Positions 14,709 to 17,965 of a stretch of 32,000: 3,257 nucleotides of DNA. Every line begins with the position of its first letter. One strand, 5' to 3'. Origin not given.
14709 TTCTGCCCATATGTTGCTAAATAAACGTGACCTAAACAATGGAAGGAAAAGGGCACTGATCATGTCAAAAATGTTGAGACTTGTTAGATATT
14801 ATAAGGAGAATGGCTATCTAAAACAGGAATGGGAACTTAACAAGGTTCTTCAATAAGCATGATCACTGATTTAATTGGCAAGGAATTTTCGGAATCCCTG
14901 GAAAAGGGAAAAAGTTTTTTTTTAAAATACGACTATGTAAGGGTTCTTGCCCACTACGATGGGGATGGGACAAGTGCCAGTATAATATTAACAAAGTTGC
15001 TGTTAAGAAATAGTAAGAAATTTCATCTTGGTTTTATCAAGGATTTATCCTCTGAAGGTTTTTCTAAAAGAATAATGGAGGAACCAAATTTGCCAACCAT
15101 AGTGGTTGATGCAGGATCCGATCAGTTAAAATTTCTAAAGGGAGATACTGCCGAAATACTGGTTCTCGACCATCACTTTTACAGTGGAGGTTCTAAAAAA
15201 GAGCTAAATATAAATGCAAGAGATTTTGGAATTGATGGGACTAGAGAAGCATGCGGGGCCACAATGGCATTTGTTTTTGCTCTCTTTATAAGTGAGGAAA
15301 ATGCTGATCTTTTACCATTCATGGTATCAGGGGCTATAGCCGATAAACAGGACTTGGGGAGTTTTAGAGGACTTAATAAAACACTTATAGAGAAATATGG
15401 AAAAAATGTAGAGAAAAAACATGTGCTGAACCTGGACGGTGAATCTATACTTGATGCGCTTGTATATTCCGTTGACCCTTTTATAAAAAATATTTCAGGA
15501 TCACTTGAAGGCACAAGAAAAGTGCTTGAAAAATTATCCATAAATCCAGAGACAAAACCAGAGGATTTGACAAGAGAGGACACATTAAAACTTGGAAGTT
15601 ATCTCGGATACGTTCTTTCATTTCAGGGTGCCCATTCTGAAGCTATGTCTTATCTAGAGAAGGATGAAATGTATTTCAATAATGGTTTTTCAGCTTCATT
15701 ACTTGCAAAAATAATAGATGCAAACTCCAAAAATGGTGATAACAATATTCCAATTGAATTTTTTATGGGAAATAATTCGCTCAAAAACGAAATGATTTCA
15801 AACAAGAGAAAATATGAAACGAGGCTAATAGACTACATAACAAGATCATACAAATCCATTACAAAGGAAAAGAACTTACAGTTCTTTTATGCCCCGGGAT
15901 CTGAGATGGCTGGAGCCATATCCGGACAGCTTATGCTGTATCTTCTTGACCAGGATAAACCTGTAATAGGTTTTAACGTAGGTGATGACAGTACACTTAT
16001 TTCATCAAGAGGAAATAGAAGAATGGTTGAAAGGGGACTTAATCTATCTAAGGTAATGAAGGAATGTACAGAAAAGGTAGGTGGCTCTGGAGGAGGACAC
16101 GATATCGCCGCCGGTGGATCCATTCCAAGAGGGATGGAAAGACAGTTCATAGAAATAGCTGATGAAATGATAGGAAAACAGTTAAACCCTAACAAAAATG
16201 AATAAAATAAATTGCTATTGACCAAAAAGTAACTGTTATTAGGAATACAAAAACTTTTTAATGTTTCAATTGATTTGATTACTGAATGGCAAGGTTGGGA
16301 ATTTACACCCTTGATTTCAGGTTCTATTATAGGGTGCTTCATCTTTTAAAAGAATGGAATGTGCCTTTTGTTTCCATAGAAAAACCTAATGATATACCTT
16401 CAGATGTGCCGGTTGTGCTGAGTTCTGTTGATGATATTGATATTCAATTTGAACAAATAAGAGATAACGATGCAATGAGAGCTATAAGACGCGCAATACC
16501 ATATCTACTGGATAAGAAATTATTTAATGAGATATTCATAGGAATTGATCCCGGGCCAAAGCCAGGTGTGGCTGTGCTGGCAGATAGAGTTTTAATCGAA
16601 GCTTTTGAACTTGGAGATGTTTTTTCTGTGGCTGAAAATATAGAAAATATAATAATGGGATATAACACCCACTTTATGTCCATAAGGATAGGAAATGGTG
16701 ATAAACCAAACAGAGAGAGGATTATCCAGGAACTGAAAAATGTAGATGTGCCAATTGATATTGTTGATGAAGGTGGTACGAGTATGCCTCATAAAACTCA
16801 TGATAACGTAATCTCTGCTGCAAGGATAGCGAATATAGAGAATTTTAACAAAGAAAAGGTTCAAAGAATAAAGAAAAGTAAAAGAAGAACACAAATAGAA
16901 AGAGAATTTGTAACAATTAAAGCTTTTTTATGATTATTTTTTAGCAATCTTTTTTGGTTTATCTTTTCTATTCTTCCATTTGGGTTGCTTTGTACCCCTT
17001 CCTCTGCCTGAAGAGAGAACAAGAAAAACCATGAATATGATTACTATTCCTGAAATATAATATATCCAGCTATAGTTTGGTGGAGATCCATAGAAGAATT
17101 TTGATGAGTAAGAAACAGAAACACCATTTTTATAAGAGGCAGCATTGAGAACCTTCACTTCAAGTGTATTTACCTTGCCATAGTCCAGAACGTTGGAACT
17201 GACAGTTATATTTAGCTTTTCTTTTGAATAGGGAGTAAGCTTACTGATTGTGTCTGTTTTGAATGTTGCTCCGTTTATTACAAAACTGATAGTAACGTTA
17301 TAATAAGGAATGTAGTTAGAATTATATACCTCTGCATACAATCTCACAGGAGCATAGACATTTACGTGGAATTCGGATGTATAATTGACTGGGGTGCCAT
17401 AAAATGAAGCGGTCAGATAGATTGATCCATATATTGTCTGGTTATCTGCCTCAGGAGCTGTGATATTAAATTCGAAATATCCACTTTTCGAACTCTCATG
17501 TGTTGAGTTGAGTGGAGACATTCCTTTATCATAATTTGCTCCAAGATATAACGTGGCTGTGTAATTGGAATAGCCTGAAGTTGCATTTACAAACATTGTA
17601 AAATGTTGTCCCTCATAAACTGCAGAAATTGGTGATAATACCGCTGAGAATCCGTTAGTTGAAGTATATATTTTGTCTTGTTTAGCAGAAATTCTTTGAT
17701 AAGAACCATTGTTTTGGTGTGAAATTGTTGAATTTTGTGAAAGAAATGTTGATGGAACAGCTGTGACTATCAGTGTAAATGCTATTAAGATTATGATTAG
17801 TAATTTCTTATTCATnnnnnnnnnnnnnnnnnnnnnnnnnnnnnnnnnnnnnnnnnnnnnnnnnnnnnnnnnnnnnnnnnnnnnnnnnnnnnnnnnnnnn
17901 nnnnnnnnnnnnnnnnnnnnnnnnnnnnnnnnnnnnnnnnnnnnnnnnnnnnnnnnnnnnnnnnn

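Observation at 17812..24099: AglB oligosaccharyltransferase fused to a ~1180-aa sequon-saturated surface-domain array with a second membrane anchor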

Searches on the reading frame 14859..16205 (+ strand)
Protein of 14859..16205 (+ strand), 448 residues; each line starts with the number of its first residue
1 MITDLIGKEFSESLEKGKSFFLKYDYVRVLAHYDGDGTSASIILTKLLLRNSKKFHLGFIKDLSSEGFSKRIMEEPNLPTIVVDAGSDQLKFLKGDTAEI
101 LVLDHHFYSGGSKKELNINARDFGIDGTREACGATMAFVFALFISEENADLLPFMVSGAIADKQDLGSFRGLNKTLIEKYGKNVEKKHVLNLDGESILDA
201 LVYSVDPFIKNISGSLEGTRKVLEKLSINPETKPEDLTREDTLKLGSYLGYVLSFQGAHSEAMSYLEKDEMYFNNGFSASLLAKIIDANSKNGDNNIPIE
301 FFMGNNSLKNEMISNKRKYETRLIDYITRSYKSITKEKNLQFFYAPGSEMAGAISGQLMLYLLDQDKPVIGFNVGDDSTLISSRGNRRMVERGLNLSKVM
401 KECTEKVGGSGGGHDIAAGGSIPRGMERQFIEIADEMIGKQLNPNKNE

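Call 7: search_protein_families(library=pfam, proteins=[window:14859-16205:+], max_evalue=0.001)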
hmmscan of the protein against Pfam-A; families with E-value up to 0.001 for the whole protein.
window:14859-16205:+ (448 aa): 2 families
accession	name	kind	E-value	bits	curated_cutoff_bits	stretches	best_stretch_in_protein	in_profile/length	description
PF02272.25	DHHA1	-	2.7e-12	47.5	25.9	1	341-438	3-100/102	DHHA1 domain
PF01368.27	DHH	-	3.3e-06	27.8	28.1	1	27-146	2-107/125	DHH family, N-terminal domain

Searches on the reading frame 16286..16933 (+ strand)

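Call 7: search_protein_families(library=pfam, proteins=[window:16286-16933:+], max_evalue=0.001)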
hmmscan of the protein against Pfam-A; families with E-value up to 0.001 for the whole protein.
window:16286-16933:+ (215 aa): 0 families

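Call 34: search_protein_families(library=ncbifam, proteins=[window:16286-16933:+], max_evalue=1)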
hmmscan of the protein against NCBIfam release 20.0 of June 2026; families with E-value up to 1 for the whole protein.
window:16286-16933:+ (215 aa): 1 family
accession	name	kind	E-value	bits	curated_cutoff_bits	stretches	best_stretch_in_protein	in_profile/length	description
NF005514.0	PRK07122.1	subfamily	0.046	12.8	372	0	30-72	174-217/264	RNA polymerase sigma factor SigF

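Call 35: search_protein_families(library=pfam, proteins=[window:16286-16933:+], max_evalue=5)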
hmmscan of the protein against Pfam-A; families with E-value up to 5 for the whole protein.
window:16286-16933:+ (215 aa): 1 family
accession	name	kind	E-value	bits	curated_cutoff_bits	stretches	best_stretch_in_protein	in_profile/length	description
PF24245.1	INO80F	-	3.5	8.2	25.1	1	180-208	11-42/47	INO80 complex subunit F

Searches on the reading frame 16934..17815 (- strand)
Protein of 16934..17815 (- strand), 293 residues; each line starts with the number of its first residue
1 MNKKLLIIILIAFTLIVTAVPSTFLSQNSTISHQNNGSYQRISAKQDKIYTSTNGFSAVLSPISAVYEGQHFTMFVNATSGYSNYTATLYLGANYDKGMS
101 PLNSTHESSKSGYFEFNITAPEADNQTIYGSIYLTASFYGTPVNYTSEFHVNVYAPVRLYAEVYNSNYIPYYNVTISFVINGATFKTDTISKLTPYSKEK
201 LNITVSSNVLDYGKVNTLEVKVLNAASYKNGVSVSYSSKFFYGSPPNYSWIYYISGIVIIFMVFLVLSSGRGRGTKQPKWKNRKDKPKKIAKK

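Call 7: search_protein_families(library=pfam, proteins=[window:16934-17815:-], max_evalue=0.001)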
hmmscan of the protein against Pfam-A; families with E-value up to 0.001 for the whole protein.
window:16934-17815:- (293 aa): 0 families

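Call 34: search_protein_families(library=ncbifam, proteins=[window:16934-17815:-], max_evalue=1)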
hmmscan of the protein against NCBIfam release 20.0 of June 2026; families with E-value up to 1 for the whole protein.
window:16934-17815:- (293 aa): 2 families
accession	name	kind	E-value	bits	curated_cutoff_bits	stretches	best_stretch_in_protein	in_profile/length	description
TIGR02537.2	arch_flag_Nterm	domain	0.028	14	20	1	8-27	12-31/33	archaellin/type IV pilin N-terminal domain-containing protein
NF047523.1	LIC_20245_fam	equivalog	0.068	12.9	190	0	3-81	1-68/222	LIC_20245 family lipoprotein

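Call 35: search_protein_families(library=pfam, proteins=[window:16934-17815:-], max_evalue=5)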
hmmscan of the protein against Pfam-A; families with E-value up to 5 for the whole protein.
window:16934-17815:- (293 aa): 1 family
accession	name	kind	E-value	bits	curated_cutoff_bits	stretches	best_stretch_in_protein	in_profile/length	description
PF07705.17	CARDB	-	0.0041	17.7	22.7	1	150-222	14-83/101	CARDB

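Call 62: find_homologous_proteins(query=A4)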
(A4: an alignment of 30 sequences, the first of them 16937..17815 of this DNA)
Query A4 (30 sequences) (293 aa, profile of the alignment): 31 proteins with E <= 0.001 among 5962 candidates.
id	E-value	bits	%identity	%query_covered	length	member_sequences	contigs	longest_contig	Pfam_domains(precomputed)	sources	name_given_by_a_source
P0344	3.5e-80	287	100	100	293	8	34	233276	-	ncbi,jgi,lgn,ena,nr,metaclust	ncbi:MAG: hypothetical protein AMDU5_GPLC00003G0143 [Thermoplasmatales archaeon Gpl]|jgi:hypothetica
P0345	4.6e-80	287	60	100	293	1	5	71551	-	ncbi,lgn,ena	ncbi:MAG: hypothetical protein ACYCSO_05905 [Cuniculiplasma sp.]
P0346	3.8e-78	281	44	99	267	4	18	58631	-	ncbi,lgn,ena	-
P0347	4.1e-78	281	86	97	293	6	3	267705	-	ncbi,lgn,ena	-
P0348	5.0e-76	274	27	81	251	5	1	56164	PF07705.18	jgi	-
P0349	1.2e-75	273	37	79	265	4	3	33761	-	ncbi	ncbi:MAG: hypothetical protein ACYDAO_06015 [Thermoplasmataceae archaeon]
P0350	1.6e-74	269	29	68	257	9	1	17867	PF07705.18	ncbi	-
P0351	2.9e-74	268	26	68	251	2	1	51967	PF07705.18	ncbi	-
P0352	1.9e-73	265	28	68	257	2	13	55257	-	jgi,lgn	jgi:cbb3-type cytochrome oxidase subunit 3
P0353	3.6e-73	264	64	100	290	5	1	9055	-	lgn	-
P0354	1.9e-71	259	40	94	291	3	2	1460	-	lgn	-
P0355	3.6e-71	258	35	95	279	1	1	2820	-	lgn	-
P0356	9.9e-71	256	25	68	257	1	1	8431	PF07705.18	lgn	-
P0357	7.7e-70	253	31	72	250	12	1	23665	-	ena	-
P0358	8.2e-70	253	27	68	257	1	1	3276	PF07705.18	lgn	-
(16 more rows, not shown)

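Call 70: predict_structure(alignment_id=A5)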
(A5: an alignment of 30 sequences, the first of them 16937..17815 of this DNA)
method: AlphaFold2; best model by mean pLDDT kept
length: 293 residues; sequences in the alignment: 30
mean_pLDDT: 80.7   pTM: 0.53
mean pLDDT of the five models: 80.7, 80.4, 80.4, 79.6, 79.1
residues with pLDDT >= 90: 125; 70-90: 100; 50-70: 37; < 50: 31
segments of 3 or more residues with pLDDT < 50: 24-53
pLDDT, mean of each block of 10 residues (from residue 1): 77 75 46 43 44 72 86 93 95 93 92 94 92 94 93 89 89 91 89 91 85 89 76 81 82 92 86 58 60 52
secondary structure, 60 per line:
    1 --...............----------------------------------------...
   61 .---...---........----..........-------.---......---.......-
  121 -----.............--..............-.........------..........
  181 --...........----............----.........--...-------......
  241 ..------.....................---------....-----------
elements in order: H3-17 E58-61 E65-67 E71-78 E83-92 E104-109 E113-119 E126-138 E141-154 E156-164 E171-180 E183-193 E198-206 E214-222 E235-242 H249-269 H279-282

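Call 72: fold_search(model_id=the predicted structure, library=pdb)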
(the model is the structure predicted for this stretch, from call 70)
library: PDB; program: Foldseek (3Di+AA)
matches with E <= 10: 1898; with E <= 0.001: 114
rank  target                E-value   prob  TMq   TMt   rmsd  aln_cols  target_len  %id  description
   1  7tvz_E                1.7e-06  1.00  0.27  0.13  13.9       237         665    9  Cryo-EM structure of human band 3-protein 4.2 complex in diagonal conformation (released 2022-06-08)
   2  8cs9_X                2.0e-06  1.00  0.27  0.13  15.2       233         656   11  Composite reconstruction of Class 1 of the erythrocyte ankyrin-1 complex (released 2022-07-20)
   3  8csw                  2.4e-06  1.00  0.27  0.13  14.8       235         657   11  Local refinement of protein 4.2 in Class 2 of erythrocyte ankyrin-1 complex (released 2022-07-20)
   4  7uzs                  3.4e-06  1.00  0.27  0.13  14.8       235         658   11  Protein 4.2 (local refinement from consensus reconstruction of ankyrin complex classes) (released 2022-07-20)
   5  1ij9                  4.4e-06  1.00  0.21  0.30  17.5       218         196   13  Highly Hydrated Human VCAM-1 Fragment (released 2001-05-02)
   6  1vca_A                5.5e-06  1.00  0.22  0.30  17.1       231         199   11  CRYSTAL STRUCTURE OF AN INTEGRIN-BINDING FRAGMENT OF VASCULAR CELL ADHESION MOLECULE-1 AT 1.8 ANGSTROMS RESOLUTION (released 1995-09-15)
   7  5mhn_B                6.4e-06  1.00  0.23  0.12  13.4       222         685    8  FXIIIa in complex with the inhibitor ZED2360 (released 2017-12-20)
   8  4kty_B                7.1e-06  1.00  0.22  0.11  13.7       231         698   11  Fibrin-stabilizing factor with a bound ligand (released 2013-12-04)
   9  5mhl_B                9.8e-06  1.00  0.23  0.11  13.9       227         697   10  FXIIIa in complex with the inhibitor Mi0621 (released 2017-12-20)
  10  1ex0_B                1.3e-05  1.00  0.23  0.12  16.1       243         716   10  HUMAN FACTOR XIII, MUTANT W279F ZYMOGEN (released 2003-12-23)
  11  8cmt_A                1.6e-05  1.00  0.23  0.11  14.6       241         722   10  Structure of the plasma coagulation Factor XIII A2B2 heterotetrameric complex. (released 2024-09-11)
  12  5mho_B                1.8e-05  1.00  0.23  0.12  13.1       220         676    8  FXIIIa in complex with the inhibitor ZED2369 (released 2017-12-20)
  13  5mhm_B                1.9e-05  1.00  0.22  0.12  13.6       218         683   11  FXIIIa in complex with the inhibitor ZED1630 (released 2017-12-20)
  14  1fie_A                2.0e-05  1.00  0.24  0.12  15.2       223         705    9  RECOMBINANT HUMAN COAGULATION FACTOR XIII (released 1997-02-12)
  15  6kzb_C                2.3e-05  1.00  0.24  0.13  14.9       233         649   12  Transglutaminase2 complexed with calcium (released 2020-12-09)
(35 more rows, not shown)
